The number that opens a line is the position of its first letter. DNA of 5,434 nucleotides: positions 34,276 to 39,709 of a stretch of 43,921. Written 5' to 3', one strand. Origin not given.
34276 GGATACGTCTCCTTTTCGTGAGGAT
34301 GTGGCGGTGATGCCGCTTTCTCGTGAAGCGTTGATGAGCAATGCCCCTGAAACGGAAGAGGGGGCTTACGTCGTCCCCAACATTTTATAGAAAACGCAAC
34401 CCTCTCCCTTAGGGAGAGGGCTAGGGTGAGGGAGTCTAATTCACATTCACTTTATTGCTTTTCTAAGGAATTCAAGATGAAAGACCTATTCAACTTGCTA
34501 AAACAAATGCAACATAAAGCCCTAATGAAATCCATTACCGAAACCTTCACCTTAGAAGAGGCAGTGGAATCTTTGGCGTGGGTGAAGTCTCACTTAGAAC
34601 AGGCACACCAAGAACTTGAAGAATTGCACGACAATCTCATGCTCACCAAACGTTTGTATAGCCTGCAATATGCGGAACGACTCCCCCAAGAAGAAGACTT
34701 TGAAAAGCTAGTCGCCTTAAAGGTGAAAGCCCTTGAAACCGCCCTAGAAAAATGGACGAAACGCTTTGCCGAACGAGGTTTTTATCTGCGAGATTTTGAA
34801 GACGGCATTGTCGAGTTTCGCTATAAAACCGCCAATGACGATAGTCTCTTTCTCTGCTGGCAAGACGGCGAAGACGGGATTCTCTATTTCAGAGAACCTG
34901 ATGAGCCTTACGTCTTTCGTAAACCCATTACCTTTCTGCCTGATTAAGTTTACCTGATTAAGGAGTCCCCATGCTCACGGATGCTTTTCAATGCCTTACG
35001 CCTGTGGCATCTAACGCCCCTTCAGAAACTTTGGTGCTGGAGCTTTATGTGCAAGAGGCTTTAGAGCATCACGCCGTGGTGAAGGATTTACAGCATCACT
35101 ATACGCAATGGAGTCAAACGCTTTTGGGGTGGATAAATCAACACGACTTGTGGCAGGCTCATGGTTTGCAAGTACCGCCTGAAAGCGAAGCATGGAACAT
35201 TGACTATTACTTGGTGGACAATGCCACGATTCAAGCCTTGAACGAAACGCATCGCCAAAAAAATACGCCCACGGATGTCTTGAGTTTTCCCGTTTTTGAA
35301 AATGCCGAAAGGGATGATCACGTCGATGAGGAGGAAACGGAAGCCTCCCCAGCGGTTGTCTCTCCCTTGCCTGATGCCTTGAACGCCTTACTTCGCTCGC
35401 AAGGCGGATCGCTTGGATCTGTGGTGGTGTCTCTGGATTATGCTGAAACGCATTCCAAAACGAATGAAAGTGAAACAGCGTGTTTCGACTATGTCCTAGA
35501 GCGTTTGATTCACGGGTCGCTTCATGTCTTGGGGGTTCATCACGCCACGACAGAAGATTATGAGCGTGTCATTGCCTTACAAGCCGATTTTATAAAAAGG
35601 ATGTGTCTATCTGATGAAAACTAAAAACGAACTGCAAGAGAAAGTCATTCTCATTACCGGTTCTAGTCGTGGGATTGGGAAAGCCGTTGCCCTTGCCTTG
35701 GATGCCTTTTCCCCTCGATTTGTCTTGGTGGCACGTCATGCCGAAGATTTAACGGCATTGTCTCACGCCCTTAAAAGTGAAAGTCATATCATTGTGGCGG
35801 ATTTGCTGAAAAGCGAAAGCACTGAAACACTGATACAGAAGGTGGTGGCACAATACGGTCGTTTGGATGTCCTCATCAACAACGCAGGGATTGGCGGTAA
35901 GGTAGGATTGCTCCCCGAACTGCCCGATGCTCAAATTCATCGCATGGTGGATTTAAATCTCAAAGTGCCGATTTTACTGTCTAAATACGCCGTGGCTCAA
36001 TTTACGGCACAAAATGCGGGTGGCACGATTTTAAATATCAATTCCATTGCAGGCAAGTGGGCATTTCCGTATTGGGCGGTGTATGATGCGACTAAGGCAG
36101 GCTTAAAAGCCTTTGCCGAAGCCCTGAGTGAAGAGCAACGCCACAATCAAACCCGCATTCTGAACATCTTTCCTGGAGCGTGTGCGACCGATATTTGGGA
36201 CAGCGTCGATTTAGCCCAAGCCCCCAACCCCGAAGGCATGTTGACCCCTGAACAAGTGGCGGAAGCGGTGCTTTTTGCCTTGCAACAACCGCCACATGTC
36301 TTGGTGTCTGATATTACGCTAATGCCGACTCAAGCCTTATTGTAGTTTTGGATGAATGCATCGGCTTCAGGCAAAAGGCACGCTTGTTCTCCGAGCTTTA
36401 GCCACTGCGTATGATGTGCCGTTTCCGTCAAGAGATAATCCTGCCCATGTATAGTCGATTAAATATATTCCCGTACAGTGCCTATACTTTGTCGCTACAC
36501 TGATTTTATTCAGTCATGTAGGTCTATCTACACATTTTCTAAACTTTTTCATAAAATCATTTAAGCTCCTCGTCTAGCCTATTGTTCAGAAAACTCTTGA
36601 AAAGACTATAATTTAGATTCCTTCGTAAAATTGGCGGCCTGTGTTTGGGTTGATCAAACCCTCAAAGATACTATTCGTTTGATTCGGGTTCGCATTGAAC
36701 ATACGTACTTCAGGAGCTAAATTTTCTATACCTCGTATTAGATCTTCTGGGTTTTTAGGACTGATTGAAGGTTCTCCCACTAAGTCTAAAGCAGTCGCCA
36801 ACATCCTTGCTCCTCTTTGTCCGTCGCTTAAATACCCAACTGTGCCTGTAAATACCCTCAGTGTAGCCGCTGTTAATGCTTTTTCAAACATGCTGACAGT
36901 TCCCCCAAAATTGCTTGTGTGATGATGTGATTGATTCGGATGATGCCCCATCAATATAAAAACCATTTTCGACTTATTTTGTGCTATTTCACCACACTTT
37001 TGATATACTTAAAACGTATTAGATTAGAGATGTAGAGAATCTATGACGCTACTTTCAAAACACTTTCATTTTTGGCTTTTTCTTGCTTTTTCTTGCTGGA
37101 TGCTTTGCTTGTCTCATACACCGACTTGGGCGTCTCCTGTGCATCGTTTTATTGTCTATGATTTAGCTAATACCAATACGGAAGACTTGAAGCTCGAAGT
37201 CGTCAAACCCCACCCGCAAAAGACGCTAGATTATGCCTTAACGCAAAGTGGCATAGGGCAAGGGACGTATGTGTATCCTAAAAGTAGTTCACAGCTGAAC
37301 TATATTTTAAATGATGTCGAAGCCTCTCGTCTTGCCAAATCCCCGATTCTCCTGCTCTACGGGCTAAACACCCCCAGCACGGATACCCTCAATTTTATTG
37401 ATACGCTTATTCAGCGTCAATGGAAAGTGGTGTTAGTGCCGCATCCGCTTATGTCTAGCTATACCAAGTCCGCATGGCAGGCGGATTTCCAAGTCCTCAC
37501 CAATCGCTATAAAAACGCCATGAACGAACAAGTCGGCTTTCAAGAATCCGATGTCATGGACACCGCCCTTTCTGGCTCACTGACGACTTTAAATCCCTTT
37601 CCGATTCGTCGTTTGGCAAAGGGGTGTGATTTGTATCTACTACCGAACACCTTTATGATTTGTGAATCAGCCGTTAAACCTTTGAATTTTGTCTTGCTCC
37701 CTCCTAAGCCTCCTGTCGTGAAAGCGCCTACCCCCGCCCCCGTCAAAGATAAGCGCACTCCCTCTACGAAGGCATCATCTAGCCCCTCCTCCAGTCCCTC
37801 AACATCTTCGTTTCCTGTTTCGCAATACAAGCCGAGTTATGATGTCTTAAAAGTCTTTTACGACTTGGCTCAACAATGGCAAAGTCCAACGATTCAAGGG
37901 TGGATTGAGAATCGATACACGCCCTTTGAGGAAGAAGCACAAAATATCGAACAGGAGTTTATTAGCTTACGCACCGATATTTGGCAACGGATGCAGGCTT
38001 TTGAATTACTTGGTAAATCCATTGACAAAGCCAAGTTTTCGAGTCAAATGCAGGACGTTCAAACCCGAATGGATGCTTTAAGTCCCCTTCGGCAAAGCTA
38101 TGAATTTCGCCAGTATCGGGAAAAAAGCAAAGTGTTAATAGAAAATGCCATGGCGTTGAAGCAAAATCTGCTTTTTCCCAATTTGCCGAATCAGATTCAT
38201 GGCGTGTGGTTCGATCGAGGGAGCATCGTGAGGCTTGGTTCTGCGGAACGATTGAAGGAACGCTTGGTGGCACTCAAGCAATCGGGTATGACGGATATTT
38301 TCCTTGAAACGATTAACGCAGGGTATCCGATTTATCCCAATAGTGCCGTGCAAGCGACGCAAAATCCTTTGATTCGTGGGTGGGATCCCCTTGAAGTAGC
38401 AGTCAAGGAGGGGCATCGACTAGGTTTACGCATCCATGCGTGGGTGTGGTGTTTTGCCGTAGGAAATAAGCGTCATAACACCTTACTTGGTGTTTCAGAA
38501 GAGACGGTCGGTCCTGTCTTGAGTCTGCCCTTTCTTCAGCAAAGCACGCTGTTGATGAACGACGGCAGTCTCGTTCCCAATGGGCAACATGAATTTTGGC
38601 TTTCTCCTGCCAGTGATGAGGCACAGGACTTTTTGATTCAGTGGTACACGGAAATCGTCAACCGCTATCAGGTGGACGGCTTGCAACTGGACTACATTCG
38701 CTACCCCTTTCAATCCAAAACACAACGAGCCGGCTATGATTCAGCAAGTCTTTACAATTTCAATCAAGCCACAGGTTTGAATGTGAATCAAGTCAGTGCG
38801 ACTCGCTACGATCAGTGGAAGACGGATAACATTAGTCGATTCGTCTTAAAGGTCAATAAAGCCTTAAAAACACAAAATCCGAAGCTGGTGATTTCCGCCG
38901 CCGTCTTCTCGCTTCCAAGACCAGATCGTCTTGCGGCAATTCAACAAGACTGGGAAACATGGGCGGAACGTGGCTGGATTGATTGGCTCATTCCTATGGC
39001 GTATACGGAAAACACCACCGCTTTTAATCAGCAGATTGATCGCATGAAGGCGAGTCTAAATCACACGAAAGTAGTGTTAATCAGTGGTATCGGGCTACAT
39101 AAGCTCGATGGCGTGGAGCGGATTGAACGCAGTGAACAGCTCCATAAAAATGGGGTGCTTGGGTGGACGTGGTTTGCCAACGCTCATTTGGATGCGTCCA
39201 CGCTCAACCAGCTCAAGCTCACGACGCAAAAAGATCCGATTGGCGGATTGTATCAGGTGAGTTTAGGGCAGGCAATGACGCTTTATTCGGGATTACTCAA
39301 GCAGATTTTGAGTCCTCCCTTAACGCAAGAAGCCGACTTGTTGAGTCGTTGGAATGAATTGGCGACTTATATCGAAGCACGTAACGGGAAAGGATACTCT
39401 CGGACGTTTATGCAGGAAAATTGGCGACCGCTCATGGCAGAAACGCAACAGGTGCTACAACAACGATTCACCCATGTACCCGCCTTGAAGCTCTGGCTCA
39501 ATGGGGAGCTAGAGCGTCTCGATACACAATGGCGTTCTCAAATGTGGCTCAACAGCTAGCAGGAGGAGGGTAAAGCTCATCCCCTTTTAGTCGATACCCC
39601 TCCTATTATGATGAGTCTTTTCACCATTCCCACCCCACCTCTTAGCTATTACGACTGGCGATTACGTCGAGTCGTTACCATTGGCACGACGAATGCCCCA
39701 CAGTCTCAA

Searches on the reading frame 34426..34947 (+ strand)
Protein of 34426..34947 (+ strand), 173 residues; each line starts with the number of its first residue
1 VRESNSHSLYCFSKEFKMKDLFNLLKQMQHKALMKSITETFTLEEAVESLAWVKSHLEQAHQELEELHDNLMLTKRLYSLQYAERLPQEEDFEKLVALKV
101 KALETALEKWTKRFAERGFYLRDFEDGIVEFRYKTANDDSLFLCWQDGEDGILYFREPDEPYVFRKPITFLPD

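Call 88: search_protein_families(library=pfam, proteins=[window:34426-34947:+], max_evalue=0.01)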
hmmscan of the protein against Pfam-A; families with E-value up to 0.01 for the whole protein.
window:34426-34947:+ (173 aa): 1 family
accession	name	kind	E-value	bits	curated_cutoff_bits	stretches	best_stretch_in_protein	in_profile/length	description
PF09969.14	DUF2203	-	3.3e-17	63.7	24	1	40-168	2-122/122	Uncharacterized conserved protein (DUF2203)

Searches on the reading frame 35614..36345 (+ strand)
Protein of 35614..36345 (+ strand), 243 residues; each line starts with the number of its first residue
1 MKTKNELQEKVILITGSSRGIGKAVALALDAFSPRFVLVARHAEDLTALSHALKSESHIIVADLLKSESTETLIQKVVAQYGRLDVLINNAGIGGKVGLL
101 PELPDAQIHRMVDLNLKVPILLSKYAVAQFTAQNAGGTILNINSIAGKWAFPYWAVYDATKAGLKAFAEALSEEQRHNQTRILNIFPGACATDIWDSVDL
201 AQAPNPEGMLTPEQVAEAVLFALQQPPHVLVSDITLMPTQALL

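Call 58: search_protein_families(library=pfam, proteins=[window:35614-36345:+])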
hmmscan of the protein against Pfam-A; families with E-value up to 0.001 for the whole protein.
window:35614-36345:+ (243 aa): 4 families
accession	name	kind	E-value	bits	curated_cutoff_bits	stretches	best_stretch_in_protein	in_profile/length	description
PF00106.31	adh_short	-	9.3e-44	149.7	26.6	1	10-199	1-191/195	short chain dehydrogenase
PF13561.12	adh_short_C2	-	3.4e-30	105.8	27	1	18-223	5-217/236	Enoyl-(Acyl carrier protein) reductase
PF08659.16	KR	-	6.3e-05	23.4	22.6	1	12-175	3-167/180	KR domain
PF23441.1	SDR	-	0.00019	21.4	27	1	5-197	3-201/258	SDR-like rossmann domain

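Call 69: find_encoding_contigs(protein=window:35614-36345:+, flank=2000, max_places=10)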
Protein window:35614-36345:+ (243 aa): 1 contig read that carries it; 1 place shown.
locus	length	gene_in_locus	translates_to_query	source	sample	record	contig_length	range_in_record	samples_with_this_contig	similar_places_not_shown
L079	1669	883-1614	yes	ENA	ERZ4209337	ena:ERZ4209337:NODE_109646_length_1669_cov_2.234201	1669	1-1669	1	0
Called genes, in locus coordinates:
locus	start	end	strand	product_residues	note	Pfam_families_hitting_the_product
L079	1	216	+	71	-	?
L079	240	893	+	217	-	PF02130:YbeY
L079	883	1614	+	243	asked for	PF00106:adh_short, PF13561:adh_short_C2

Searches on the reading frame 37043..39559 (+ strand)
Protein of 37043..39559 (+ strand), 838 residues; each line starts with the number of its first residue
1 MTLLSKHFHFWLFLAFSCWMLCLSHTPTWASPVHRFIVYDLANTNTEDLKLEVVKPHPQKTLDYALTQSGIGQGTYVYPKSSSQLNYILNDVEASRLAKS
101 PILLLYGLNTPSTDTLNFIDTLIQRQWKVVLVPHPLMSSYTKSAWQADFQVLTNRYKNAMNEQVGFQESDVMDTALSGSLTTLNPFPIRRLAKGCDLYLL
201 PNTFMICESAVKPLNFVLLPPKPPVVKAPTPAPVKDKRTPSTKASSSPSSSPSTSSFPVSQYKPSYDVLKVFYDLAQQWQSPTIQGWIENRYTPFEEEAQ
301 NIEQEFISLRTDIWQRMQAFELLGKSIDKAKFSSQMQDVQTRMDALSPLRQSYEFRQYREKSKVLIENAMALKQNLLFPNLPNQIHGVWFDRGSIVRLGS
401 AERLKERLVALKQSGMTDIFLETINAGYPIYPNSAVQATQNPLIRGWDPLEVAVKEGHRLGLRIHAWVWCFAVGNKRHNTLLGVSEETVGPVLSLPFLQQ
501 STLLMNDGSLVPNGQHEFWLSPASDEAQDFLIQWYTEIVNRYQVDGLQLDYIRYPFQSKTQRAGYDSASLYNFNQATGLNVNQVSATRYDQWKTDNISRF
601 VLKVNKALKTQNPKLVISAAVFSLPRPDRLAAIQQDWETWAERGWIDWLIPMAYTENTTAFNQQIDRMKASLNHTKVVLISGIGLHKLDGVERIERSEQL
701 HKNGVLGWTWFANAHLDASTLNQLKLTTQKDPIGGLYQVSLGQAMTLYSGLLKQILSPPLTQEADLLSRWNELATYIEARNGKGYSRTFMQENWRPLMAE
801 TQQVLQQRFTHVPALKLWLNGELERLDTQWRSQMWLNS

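Call 58: search_protein_families(library=pfam, proteins=[window:37043-39559:+])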
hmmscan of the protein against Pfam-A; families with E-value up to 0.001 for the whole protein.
window:37043-39559:+ (838 aa): 2 families
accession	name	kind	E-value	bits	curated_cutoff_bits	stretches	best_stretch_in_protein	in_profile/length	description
PF02638.21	GHL10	-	3.3e-31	109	27.9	1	385-687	2-298/311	Glycosyl hydrolase-like 10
PF13200.12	DUF4015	-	1.5e-08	34.6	27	1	505-655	100-227/313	Putative glycosyl hydrolase domain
